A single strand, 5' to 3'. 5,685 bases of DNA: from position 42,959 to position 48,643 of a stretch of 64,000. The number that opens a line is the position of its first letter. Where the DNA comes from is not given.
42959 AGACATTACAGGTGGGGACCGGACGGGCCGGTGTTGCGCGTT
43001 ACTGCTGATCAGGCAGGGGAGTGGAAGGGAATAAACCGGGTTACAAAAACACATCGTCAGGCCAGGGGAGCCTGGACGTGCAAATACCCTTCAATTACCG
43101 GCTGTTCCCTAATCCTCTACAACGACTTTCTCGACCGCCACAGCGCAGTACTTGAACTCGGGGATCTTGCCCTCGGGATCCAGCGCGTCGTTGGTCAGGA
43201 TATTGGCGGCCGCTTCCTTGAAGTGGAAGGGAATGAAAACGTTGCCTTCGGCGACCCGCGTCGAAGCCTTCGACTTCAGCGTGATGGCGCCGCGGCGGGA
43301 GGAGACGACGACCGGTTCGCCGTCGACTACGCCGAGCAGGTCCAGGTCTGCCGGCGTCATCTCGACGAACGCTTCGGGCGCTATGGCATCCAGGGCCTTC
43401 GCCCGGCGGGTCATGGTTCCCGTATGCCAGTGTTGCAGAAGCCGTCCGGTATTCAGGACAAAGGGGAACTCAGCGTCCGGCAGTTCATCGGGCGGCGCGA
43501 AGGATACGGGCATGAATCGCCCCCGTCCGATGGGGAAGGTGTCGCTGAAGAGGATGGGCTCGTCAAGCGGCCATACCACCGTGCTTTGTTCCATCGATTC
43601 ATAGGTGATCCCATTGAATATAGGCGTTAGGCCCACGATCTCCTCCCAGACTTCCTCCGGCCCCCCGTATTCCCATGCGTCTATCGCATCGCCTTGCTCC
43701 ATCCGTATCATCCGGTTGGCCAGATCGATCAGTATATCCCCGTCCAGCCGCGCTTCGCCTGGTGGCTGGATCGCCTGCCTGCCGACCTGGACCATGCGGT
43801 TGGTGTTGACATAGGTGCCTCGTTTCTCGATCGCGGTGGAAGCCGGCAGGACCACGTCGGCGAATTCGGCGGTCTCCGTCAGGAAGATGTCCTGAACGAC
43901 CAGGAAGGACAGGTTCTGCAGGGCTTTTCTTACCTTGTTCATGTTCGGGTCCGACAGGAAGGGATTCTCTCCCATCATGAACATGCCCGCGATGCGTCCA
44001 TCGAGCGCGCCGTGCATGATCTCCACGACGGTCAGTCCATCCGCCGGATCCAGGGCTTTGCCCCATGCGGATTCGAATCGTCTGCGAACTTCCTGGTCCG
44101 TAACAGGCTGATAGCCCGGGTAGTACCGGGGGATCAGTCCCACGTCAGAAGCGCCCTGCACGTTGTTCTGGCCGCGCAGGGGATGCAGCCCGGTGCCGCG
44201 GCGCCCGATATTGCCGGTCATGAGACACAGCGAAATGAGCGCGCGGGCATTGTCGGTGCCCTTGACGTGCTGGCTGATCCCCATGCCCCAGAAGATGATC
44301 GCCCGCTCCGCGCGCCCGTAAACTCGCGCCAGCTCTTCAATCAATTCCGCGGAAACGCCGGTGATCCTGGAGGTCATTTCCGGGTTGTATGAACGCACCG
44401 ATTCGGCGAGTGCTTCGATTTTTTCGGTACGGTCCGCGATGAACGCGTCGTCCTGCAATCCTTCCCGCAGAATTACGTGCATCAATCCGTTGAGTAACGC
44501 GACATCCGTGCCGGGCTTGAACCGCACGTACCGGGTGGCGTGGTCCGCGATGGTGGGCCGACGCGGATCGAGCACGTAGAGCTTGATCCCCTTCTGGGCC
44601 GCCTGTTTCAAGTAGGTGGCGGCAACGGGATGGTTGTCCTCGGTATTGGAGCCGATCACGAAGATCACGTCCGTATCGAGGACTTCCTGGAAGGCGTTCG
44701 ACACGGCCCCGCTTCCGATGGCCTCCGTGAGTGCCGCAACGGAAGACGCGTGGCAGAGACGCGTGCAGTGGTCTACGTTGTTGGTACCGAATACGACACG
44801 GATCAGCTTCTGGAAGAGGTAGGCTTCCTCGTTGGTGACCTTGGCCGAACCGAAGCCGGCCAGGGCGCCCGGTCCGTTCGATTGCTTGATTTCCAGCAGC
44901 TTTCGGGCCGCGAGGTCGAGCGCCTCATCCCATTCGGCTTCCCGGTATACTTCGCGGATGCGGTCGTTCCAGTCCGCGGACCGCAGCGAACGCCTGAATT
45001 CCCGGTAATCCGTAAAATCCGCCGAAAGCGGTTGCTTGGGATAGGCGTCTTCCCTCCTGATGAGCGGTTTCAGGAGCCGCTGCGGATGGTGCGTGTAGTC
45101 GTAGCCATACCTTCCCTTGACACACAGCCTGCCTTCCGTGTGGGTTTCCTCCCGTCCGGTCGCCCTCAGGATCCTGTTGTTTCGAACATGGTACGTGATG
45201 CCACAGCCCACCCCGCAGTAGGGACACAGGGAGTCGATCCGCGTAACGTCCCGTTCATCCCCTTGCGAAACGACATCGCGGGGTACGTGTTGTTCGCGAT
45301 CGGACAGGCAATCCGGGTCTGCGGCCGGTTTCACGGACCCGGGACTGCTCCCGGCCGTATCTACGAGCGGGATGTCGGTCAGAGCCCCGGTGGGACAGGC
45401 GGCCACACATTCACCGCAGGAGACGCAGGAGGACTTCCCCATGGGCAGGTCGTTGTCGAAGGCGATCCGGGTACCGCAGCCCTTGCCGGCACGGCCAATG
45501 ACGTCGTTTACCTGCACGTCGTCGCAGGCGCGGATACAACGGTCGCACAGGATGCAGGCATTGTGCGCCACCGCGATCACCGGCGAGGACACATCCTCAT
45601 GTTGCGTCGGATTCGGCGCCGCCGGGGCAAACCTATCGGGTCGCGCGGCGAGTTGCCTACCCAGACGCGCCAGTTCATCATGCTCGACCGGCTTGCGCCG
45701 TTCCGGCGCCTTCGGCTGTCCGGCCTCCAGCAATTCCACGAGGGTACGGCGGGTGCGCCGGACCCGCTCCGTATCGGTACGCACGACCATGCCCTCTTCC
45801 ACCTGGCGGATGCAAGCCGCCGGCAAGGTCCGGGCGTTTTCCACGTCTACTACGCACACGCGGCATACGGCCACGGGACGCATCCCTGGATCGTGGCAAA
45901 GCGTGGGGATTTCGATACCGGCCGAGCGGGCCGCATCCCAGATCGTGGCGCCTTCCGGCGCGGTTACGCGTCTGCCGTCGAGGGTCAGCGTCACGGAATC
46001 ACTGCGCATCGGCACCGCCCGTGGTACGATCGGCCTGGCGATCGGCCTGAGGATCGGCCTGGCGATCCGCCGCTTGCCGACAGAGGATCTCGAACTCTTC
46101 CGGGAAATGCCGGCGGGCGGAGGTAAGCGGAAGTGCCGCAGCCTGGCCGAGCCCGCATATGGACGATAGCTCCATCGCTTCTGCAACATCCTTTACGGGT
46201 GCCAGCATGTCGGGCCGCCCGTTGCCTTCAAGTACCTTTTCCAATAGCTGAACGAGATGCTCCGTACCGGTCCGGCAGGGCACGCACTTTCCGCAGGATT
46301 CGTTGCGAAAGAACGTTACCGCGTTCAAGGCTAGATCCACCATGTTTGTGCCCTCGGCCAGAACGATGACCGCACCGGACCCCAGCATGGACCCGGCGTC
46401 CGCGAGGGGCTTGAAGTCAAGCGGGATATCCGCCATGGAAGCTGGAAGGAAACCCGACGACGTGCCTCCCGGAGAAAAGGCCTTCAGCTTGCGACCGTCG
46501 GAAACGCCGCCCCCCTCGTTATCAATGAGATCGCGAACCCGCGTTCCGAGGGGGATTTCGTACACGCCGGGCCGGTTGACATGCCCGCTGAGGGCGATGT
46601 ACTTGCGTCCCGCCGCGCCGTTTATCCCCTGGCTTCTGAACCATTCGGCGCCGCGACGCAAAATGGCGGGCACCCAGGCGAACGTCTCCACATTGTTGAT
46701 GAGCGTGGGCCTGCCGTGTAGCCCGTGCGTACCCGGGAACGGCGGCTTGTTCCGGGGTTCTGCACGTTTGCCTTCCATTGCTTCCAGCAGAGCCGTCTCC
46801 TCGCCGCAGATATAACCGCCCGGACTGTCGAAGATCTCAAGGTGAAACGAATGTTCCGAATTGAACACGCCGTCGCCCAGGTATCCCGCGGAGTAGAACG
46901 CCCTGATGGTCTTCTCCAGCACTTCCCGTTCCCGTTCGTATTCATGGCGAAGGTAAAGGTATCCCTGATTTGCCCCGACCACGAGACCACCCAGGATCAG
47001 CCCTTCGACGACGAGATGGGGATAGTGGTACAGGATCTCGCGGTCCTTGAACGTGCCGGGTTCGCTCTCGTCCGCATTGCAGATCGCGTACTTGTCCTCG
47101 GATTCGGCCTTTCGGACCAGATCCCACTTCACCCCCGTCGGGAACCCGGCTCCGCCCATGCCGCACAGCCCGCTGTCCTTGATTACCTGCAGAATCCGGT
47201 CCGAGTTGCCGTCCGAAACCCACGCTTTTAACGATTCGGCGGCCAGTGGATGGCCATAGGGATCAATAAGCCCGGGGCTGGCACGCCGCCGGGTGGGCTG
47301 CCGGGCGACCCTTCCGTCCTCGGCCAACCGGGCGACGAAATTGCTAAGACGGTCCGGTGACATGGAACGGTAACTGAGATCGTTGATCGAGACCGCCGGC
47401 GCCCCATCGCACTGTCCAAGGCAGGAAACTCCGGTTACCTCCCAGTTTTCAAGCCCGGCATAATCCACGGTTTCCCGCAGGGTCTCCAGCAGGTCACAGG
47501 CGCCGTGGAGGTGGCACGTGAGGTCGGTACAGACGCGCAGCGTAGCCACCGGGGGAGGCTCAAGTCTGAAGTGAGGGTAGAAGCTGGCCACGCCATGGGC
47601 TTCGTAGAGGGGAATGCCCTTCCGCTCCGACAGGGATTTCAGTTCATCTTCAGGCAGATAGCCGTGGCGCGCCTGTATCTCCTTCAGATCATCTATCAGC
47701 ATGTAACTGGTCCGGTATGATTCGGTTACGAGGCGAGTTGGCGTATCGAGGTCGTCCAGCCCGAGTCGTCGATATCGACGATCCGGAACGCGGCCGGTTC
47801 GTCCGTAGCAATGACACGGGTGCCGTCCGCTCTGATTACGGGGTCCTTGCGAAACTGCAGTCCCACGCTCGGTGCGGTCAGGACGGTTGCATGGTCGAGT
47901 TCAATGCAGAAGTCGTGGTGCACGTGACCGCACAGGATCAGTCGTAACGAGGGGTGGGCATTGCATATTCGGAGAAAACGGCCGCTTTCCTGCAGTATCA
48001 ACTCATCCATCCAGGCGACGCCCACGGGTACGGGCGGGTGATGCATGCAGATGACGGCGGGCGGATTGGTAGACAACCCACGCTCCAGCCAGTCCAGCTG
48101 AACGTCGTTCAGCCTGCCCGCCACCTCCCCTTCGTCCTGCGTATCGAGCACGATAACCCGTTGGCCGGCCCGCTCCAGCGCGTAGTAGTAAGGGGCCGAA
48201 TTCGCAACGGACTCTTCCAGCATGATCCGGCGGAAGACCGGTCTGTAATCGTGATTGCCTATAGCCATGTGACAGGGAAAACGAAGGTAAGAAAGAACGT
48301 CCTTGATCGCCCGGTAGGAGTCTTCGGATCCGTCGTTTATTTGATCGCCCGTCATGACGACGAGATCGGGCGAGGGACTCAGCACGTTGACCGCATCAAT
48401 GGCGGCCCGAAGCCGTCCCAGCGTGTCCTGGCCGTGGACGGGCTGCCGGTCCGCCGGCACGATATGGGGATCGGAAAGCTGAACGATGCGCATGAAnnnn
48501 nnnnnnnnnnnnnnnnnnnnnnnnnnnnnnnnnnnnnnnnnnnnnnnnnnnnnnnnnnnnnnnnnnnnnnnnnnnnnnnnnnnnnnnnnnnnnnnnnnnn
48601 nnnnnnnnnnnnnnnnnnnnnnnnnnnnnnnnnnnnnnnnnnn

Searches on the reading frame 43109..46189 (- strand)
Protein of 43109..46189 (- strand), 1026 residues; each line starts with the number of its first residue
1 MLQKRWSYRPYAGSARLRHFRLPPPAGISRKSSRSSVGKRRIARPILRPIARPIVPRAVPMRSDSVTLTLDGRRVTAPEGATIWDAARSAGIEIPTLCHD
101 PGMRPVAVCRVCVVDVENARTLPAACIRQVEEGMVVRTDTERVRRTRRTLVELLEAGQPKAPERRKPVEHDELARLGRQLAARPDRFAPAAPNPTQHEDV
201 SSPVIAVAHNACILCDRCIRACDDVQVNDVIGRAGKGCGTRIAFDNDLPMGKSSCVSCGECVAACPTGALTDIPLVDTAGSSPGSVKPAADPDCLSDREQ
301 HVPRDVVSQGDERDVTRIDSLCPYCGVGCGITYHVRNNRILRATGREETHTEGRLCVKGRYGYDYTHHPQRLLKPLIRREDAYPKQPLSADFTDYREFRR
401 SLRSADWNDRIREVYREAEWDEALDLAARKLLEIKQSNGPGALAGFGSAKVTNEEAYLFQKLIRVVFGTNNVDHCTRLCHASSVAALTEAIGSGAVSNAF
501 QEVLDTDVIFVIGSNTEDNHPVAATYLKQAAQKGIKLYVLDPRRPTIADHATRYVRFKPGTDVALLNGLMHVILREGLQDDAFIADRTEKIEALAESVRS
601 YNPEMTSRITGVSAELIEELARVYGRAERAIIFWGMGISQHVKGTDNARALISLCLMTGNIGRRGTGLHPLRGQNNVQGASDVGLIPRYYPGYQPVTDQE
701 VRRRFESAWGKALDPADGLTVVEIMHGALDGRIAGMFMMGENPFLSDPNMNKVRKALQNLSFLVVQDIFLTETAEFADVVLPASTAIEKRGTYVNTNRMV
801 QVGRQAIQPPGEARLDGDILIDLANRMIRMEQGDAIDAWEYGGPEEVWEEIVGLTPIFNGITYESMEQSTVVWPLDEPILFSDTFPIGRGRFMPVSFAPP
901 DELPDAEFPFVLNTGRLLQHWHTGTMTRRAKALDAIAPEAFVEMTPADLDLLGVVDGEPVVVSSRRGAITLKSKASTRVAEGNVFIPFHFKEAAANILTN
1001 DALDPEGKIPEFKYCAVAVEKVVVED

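Call 59: search_protein_families(library=pfam, proteins=[window:43109-46189:-], max_evalue=0.00001)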
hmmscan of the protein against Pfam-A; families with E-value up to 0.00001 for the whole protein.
window:43109-46189:- (1026 aa): 8 families
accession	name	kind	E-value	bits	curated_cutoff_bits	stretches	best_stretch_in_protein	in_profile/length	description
PF00384.28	Molybdopterin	-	7.5e-75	252.6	24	1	371-825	1-352/353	Molybdopterin oxidoreductase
PF01568.27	Molydop_binding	-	3.3e-30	104.8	26.8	1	910-1016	1-110/110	Molydopterin dinucleotide binding domain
PF13510.11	Fer2_4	-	1e-20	74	22.8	1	64-140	2-81/82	2Fe-2S iron-sulfur cluster binding domain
PF04879.21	Molybdop_Fe4S4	-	8.1e-15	55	22.7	1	318-368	4-55/55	Molybdopterin oxidoreductase Fe4S4 domain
PF22117.2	Fer4_Nqo3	-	7.3e-06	26.5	27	0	203-271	2-67/67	NADH-quinone oxidoreductase subunit 3, ferredoxin-like domain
PF13484.11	Fer4_16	-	8e-06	27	30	0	255-273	2-20/66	4Fe-4S double cluster binding domain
PF12838.12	Fer4_7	-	8.8e-06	26.5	27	1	212-269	2-52/52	4Fe-4S dicluster domain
PF00037.32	Fer4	-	9.5e-06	25.7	21.1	0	253-271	6-24/24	4Fe-4S binding domain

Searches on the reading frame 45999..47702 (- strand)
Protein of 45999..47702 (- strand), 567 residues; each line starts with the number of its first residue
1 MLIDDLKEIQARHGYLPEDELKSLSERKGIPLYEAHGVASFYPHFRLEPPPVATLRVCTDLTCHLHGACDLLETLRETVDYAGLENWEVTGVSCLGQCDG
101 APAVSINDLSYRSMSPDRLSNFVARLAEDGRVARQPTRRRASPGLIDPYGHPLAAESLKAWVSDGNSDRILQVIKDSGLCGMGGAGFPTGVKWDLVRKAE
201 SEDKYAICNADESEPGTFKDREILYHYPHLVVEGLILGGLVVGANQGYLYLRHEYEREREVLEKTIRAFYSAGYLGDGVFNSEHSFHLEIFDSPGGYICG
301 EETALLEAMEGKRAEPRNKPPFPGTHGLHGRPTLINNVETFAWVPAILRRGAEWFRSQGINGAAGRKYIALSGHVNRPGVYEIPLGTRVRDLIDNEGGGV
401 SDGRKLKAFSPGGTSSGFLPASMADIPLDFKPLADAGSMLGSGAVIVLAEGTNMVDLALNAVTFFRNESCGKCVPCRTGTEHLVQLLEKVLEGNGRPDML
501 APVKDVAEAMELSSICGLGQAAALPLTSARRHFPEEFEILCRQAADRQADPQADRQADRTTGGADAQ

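Call 59: search_protein_families(library=pfam, proteins=[window:45999-47702:-], max_evalue=0.00001)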
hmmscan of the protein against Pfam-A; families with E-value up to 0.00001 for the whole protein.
window:45999-47702:- (567 aa): 5 families
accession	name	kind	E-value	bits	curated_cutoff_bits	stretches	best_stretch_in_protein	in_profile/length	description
PF01512.22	Complex1_51K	-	5.1e-41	140.5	31.2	1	174-345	1-149/150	Nuo51 FMN-binding domain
PF10589.14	NADH_4Fe-4S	-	8.3e-28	96.5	23.5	1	456-538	1-83/85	NADH-ubiquinone oxidoreductase-F iron-sulfur binding region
PF01257.25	2Fe-2S_thioredx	-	5.8e-25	88.3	24.8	1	2-126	15-144/145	Thioredoxin-like [2Fe-2S] ferredoxin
PF10531.15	SLBB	-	6.5e-11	42.3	27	1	369-418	2-54/55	SLBB domain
PF22461.2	SLBB_2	-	5.3e-07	30.1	27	1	369-421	3-50/79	SLBB domain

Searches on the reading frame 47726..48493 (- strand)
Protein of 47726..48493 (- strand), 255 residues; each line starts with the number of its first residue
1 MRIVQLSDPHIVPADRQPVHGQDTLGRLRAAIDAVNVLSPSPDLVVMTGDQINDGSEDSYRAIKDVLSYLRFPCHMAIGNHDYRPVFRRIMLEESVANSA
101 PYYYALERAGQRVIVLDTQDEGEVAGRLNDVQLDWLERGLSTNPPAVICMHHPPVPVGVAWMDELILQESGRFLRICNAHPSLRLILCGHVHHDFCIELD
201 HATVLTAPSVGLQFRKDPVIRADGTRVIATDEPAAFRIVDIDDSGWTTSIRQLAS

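Call 59: search_protein_families(library=pfam, proteins=[window:47726-48493:-], max_evalue=0.00001)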
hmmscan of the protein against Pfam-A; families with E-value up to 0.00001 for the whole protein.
window:47726-48493:- (255 aa): 2 families
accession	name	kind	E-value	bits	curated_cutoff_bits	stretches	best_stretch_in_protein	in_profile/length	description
PF00149.33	Metallophos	-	3e-17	64.1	21.5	1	1-193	1-190/191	Calcineurin-like phosphoesterase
PF12850.12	Metallophos_2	-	5.8e-06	26.8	27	0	1-128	1-96/154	Calcineurin-like phosphoesterase superfamily domain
